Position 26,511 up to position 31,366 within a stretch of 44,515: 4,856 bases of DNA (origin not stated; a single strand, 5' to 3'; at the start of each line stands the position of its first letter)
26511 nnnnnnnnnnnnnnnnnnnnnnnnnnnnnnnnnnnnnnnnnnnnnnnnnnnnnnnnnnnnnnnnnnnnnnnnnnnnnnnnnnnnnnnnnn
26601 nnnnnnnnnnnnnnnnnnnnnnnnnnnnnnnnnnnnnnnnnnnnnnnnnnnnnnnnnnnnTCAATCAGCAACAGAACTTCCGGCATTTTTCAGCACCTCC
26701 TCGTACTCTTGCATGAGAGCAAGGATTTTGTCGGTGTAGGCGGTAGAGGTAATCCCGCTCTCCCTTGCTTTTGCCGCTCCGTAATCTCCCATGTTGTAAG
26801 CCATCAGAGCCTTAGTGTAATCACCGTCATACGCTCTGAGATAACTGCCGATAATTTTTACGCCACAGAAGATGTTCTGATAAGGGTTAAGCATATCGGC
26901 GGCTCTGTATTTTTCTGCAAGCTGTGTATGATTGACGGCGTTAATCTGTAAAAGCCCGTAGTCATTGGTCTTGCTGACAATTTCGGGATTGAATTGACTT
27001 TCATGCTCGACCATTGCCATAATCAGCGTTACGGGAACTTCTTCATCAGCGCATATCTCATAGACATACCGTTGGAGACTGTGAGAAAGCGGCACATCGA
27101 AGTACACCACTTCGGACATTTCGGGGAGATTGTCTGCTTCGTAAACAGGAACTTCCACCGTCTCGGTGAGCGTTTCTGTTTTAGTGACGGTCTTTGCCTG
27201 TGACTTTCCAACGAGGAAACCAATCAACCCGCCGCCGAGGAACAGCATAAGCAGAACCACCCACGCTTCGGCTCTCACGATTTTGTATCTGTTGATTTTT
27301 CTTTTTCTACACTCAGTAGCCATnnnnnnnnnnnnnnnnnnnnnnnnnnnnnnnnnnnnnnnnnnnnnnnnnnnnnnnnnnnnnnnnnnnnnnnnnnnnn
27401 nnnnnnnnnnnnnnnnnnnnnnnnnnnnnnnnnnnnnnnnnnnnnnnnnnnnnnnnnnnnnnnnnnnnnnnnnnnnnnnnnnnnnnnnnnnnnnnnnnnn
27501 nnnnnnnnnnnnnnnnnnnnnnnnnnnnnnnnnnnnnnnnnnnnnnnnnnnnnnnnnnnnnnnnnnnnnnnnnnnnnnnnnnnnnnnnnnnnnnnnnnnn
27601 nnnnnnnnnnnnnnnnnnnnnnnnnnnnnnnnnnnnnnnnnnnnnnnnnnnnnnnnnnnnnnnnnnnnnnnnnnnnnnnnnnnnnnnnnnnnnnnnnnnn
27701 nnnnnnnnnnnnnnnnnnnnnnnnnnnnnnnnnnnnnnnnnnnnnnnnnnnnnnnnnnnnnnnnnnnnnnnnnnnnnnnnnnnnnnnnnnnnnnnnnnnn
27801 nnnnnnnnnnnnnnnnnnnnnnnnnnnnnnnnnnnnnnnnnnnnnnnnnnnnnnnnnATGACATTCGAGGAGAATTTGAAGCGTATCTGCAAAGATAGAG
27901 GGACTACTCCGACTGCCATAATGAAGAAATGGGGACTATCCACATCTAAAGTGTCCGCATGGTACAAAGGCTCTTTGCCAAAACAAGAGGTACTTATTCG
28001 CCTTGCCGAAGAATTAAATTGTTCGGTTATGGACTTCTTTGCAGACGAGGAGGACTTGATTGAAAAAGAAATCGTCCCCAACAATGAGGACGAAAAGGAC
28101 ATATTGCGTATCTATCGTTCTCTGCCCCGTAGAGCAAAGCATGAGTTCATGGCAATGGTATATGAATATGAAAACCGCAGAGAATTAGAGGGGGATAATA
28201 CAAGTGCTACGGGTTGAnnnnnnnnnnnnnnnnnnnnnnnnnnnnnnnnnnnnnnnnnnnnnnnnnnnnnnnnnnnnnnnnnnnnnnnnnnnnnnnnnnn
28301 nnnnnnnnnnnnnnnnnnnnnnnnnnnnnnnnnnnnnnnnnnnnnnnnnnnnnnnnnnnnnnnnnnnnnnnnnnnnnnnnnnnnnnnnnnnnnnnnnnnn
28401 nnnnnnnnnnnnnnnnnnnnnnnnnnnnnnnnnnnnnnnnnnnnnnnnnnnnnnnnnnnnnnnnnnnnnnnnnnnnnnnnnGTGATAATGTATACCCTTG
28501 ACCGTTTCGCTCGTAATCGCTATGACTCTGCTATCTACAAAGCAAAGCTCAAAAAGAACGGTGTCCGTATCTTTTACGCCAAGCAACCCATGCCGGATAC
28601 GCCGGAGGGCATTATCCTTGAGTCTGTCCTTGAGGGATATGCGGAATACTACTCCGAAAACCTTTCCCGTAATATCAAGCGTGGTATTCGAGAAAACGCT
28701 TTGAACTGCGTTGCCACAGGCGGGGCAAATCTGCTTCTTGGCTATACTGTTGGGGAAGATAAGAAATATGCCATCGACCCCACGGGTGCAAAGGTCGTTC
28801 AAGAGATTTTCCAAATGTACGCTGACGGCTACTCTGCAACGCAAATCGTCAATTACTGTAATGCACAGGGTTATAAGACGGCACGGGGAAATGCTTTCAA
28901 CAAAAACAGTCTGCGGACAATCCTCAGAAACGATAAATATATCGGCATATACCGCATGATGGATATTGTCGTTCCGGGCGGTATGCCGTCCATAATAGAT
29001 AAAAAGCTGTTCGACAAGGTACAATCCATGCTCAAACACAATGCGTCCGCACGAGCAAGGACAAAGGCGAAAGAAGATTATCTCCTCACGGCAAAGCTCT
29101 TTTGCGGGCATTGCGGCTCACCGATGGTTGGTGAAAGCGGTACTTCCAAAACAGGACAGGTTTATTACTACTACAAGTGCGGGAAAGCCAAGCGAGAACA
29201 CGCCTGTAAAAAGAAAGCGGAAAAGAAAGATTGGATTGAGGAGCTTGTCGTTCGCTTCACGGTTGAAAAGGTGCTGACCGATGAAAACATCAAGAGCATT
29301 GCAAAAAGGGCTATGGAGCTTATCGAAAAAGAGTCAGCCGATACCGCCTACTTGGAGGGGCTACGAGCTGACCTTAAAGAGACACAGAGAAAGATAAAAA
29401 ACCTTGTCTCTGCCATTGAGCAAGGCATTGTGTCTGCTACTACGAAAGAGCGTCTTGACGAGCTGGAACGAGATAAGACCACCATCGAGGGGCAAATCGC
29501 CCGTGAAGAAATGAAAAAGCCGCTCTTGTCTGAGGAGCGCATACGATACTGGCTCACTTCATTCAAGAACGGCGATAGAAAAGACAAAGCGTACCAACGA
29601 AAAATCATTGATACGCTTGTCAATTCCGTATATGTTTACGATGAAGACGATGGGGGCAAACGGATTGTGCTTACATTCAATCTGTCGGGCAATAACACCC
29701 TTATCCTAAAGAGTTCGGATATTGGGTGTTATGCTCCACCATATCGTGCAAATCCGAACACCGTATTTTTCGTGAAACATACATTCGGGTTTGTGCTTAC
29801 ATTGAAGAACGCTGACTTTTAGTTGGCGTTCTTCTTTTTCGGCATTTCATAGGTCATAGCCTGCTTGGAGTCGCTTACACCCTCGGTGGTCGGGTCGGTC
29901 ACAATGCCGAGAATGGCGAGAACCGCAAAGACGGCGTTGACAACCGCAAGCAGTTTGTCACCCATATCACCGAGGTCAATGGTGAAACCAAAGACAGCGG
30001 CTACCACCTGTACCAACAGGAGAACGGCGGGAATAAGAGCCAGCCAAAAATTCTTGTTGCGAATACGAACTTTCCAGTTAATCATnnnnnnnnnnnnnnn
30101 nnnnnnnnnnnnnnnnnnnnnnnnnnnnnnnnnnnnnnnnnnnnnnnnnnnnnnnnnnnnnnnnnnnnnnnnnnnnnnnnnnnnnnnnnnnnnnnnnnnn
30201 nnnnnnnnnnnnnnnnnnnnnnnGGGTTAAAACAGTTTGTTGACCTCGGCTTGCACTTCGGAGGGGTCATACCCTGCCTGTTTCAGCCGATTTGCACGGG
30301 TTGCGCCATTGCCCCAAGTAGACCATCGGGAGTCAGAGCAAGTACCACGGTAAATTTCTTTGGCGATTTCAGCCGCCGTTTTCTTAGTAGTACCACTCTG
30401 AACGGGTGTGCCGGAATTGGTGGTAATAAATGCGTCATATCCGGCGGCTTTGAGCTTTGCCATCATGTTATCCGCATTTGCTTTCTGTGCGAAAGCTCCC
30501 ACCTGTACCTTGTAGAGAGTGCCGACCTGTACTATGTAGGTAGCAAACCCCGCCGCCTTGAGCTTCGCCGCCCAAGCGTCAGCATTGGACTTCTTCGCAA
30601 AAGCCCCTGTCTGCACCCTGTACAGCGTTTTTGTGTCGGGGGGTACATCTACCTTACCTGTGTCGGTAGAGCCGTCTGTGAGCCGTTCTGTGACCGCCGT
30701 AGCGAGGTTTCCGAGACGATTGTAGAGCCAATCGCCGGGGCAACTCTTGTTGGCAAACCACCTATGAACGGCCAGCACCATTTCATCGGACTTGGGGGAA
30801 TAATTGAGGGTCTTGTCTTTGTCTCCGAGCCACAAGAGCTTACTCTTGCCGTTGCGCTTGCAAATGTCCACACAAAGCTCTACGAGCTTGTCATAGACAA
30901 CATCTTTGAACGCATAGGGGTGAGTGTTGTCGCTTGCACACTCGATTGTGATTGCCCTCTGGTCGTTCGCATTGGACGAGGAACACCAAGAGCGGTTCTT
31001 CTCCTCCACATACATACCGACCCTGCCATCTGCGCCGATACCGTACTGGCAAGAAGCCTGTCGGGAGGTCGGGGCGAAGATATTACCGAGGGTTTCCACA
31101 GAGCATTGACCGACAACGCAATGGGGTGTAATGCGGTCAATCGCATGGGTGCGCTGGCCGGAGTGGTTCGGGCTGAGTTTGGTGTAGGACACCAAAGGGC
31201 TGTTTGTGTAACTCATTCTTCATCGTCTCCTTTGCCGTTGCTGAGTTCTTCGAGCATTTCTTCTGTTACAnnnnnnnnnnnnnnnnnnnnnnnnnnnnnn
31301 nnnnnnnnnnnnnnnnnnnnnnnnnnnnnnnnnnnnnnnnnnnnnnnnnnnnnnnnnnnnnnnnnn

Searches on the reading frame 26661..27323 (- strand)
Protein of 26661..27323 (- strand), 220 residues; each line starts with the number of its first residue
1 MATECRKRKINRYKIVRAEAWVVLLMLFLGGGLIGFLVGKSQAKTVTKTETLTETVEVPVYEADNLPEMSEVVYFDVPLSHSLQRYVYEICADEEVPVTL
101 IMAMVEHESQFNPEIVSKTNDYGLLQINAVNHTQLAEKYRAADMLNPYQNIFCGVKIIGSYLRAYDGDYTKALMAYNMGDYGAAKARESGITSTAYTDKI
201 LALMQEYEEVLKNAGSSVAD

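Call 13: search_protein_families(library=pfam, proteins=[window:26661-27323:-], max_evalue=0.01)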
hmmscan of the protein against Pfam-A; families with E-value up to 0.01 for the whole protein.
window:26661-27323:- (220 aa): 2 families
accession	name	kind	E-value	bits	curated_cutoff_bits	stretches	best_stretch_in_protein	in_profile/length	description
PF01464.25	SLT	-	8.4e-21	74.2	21.3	1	93-186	9-104/117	Transglycosylase SLT domain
PF18013.6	Phage_lysozyme2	-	0.004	17.8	28.2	1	101-164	23-88/140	Phage tail lysozyme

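Call 14: search_protein_families(library=phrogs, proteins=[window:26661-27323:-], max_evalue=0.001)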
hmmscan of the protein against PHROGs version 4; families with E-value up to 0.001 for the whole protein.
window:26661-27323:- (220 aa): 14 families
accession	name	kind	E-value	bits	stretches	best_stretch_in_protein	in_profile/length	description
phrog_19349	-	unknown function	1.1e-43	150.4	1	26-213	6-200/204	-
phrog_32437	-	unknown function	7.9e-37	128.2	1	66-204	55-194/205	-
phrog_19890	-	unknown function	1.9e-22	80.9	1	81-214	108-245/248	-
phrog_2013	-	tail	9.2e-15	55.4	1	95-217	480-599/657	lytic tail protein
phrog_342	-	head and packaging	6e-14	52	1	96-196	28-129/1235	internal virion protein with endolysin domain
phrog_12507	-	other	2e-11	45.3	1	91-185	18-110/260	transglycosylase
phrog_669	-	lysis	9.6e-11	40.7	1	95-184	933-1024/1946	endolysin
phrog_13449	-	other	4.5e-09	37.2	1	96-200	20-115/269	transglycosylase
phrog_28504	-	tail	8.9e-08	32.3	1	83-180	233-327/597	lytic tail fiber protein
phrog_14342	-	tail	1e-05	26.3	1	92-186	150-240/272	lytic tail fiber protein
phrog_28981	-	other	2.4e-05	25.1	1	99-184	109-189/210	transglycosylase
phrog_2533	-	unknown function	3.7e-05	23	1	84-185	746-845/1130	-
phrog_34720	-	other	0.00037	21.7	1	102-181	4-87/120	transglycosylase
phrog_21143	-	tail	0.00095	18.7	0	92-192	13-110/576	lytic tail fiber protein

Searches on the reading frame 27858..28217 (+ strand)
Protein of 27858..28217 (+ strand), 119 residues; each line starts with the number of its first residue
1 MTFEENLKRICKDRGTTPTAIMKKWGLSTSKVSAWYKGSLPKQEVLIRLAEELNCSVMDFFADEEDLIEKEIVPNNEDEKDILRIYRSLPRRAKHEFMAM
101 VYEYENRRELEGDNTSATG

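Call 13: search_protein_families(library=pfam, proteins=[window:27858-28217:+], max_evalue=0.01)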
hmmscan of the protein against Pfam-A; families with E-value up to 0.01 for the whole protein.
window:27858-28217:+ (119 aa): 2 families
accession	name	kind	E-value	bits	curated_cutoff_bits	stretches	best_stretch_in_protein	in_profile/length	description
PF13443.12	HTH_26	-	9.3e-08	32.7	22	1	6-65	1-62/63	Cro/C1-type HTH DNA-binding domain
PF01381.28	HTH_3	-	0.00036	20.9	23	1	7-57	1-52/55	Helix-turn-helix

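Call 14: search_protein_families(library=phrogs, proteins=[window:27858-28217:+], max_evalue=0.001)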
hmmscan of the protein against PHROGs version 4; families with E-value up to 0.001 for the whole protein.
window:27858-28217:+ (119 aa): 9 families
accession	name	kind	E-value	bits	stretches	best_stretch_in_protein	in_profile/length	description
phrog_8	-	transcription regulation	4.1e-09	37.3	1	1-79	75-151/346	transcriptional regulator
phrog_4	-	transcription regulation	1.1e-08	35.5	1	1-81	135-210/400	transcriptional repressor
phrog_2967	-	transcription regulation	6.4e-08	33.4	1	2-114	10-111/225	transcriptional regulator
phrog_3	-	transcription regulation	1.3e-07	32.8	1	1-99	87-183/430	transcriptional repressor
phrog_2439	-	transcription regulation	6.2e-06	26.3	1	5-72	10-77/367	transcriptional regulator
phrog_3949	-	transcription regulation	4.7e-05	24.5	1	12-62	22-74/161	transcriptional repressor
phrog_296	-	integration and excision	0.00013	21.8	1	4-102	229-324/626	DNA transposition protein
phrog_4779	-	transcription regulation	0.00016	23.1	1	1-46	1-46/98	transcriptional regulator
phrog_3037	-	transcription regulation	0.00028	21.8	1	18-78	31-91/189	transcriptional repressor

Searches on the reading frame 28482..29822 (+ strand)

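Call 13: search_protein_families(library=pfam, proteins=[window:28482-29822:+], max_evalue=0.01)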
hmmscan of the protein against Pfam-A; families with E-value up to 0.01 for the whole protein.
window:28482-29822:+ (446 aa): 3 families
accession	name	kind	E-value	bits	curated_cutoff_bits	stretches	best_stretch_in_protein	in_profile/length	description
PF07508.19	Recombinase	-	1.2e-21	77.3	21.1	1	101-186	2-101/102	Recombinase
PF13408.12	Zn_ribbon_recom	-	1.8e-12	47.9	25.3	1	201-258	1-55/58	Recombinase zinc beta ribbon domain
PF00239.26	Resolvase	-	2.5e-09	37.8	23.3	1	2-73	68-140/145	Resolvase, N terminal domain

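Call 14: search_protein_families(library=phrogs, proteins=[window:28482-29822:+], max_evalue=0.001)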
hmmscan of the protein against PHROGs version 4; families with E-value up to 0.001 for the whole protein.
window:28482-29822:+ (446 aa): 3 families
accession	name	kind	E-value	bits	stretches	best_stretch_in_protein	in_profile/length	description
phrog_95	-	integration and excision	1.5e-91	308.9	1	2-400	161-572/651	integrase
phrog_125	-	DNA, RNA and nucleotide metabolism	2.3e-10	41.5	1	2-187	79-251/254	DNA invertase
phrog_7701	-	DNA, RNA and nucleotide metabolism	1.6e-06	29.4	1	85-198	5-99/137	DNA invertase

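Call 33: search_protein_families(library=ncbifam, proteins=[window:28482-29822:+], max_evalue=0.1)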
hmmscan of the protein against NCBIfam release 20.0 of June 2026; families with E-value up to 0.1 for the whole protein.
window:28482-29822:+ (446 aa): 5 families
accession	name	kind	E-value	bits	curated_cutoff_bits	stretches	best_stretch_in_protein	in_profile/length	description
NF047343.1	SCCmet_CcrB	equivalog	6.2e-28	97.8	900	1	2-402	80-509/542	cassette chromosome recombinase CcrB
NF041201.1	recomb_XisF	equivalog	8e-25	87.7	375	1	4-385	67-462/465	fdxN element excision recombinase XisF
NF047344.1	SCCmet_CcrA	equivalog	5.9e-13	48.7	700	1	48-345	118-396/442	cassette chromosome recombinase CcrA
NF047347.1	SCCmet_CcrC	equivalog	1e-11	44.1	900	1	87-343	162-453/558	cassette chromosome recombinase CcrC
NF045487.1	ASRP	equivalog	0.016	13.8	300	1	181-344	276-429/593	archaea-specific SMC-related protein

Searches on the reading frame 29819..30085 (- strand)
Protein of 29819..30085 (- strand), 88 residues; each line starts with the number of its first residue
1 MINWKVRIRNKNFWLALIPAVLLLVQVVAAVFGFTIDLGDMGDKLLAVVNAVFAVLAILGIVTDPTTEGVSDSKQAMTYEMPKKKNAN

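Call 13: search_protein_families(library=pfam, proteins=[window:29819-30085:-], max_evalue=0.01)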
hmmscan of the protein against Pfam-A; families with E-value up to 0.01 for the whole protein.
window:29819-30085:- (88 aa): 2 families
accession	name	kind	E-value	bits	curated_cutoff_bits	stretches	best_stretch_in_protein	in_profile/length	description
PF04531.18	Phage_holin_1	-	7.4e-30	103.7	22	1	2-83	1-82/82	Bacteriophage holin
PF05656.20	DUF805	-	0.0092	16.9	25.7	0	2-59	2-59/111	Protein of unknown function (DUF805)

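Call 14: search_protein_families(library=phrogs, proteins=[window:29819-30085:-], max_evalue=0.001)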
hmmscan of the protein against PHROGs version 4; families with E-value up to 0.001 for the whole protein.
window:29819-30085:- (88 aa): 5 families
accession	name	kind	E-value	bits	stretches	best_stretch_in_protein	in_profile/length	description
phrog_10091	-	lysis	1.5e-32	113.5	1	2-80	3-81/143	holin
phrog_297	-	lysis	3.1e-29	103.1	1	1-86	8-91/176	holin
phrog_962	-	lysis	2.7e-22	80.4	1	2-86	4-86/152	holin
phrog_13404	-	lysis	4e-06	28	1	17-80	21-82/121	holin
phrog_25772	-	unknown function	0.00087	20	1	11-66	26-78/202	-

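Call 94: find_encoding_contigs(protein=window:29819-30085:-, flank=2000, max_places=10)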
Protein window:29819-30085:- (88 aa): 24 contigs read that carry it; 10 places shown.
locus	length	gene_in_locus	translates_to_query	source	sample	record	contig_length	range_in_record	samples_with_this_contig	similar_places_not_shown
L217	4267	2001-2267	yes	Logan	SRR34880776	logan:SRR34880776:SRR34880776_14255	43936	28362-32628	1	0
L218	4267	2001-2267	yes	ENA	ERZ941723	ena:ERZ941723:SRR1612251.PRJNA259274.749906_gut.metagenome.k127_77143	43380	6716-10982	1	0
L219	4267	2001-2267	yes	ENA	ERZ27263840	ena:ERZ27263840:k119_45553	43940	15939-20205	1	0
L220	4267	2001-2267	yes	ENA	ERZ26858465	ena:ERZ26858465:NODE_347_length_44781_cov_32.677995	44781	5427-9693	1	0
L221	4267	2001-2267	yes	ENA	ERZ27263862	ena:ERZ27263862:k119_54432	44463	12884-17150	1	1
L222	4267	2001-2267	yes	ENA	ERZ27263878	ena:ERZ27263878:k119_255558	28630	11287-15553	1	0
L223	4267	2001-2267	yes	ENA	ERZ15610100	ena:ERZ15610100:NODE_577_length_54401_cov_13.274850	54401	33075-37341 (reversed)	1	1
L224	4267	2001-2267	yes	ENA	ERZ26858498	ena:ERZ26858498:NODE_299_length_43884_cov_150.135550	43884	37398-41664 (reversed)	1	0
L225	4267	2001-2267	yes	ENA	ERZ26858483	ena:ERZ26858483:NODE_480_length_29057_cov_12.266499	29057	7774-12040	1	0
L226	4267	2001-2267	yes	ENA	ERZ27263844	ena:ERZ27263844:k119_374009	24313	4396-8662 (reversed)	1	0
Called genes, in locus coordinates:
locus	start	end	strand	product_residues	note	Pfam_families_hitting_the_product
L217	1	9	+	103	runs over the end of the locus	-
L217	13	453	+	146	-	PF02839:CBM_5_12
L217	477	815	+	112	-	-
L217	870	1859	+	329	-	PF01510:Amidase_2, PF05036:SPOR, PF08230:CW_7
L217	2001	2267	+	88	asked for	PF04531:Phage_holin_1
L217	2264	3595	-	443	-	PF00239:Resolvase, PF07508:Recombinase, PF13408:Zn_ribbon_recom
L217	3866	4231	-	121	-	-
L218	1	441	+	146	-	PF02839:CBM_5_12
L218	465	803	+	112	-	-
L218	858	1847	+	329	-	PF01510:Amidase_2, PF05036:SPOR, PF08230:CW_7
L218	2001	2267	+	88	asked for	PF04531:Phage_holin_1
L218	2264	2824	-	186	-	PF13443:HTH_26 (faint)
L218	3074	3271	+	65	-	-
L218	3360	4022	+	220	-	PF01464:SLT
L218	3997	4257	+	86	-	-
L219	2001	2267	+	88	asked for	PF04531:Phage_holin_1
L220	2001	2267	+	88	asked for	PF04531:Phage_holin_1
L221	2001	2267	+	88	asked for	PF04531:Phage_holin_1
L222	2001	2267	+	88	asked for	PF04531:Phage_holin_1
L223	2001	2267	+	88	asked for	PF04531:Phage_holin_1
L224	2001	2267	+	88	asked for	PF04531:Phage_holin_1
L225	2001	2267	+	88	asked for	PF04531:Phage_holin_1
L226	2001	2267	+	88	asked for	PF04531:Phage_holin_1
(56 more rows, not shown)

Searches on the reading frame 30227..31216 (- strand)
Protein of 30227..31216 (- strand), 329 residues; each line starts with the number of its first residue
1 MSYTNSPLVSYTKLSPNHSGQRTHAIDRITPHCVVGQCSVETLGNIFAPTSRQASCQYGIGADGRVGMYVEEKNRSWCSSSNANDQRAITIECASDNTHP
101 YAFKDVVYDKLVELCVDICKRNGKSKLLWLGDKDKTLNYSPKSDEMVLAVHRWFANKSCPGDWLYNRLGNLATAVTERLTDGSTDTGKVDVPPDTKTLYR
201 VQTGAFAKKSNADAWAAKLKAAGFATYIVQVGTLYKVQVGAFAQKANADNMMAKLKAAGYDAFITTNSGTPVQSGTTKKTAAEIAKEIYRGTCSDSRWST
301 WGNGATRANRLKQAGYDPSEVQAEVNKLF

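Call 13: search_protein_families(library=pfam, proteins=[window:30227-31216:-], max_evalue=0.01)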
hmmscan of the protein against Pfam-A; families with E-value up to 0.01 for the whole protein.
window:30227-31216:- (329 aa): 3 families
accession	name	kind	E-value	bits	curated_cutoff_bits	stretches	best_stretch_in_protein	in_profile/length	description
PF05036.18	SPOR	-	2.4e-19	69.9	21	1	197-265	3-75/76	SPOR domain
PF01510.30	Amidase_2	-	2.4e-14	54.2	26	1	24-161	3-130/131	N-acetylmuramoyl-L-alanine amidase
PF08230.16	CW_7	-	3.7e-13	49.4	25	1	300-328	11-39/40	CW_7 repeat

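Call 14: search_protein_families(library=phrogs, proteins=[window:30227-31216:-], max_evalue=0.001)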
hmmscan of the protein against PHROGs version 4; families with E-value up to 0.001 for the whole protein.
window:30227-31216:- (329 aa): 10 families
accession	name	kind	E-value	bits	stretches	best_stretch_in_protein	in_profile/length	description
phrog_20388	-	lysis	2e-111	374.6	1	4-278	185-460/527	endolysin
phrog_7698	-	lysis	3e-94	317.3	1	4-329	2-314/316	endolysin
phrog_1794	-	lysis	4e-30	106.4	1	1-256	28-260/336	amidase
phrog_15001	-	lysis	4.5e-26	92.8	1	73-323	97-364/367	endolysin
phrog_833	-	lysis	3.2e-17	64.1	1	3-304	5-293/294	endolysin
phrog_19265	-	unknown function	1.1e-14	55.9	1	17-163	14-144/293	-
phrog_14048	-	lysis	7.4e-13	49.8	1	14-162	18-154/305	endolysin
phrog_16241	-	lysis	4.8e-10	40.4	1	247-328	160-237/290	endolysin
phrog_2338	-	lysis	1.4e-06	29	1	14-197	16-191/346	endolysin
phrog_34588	-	unknown function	0.00081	20.3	0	231-292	140-200/220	-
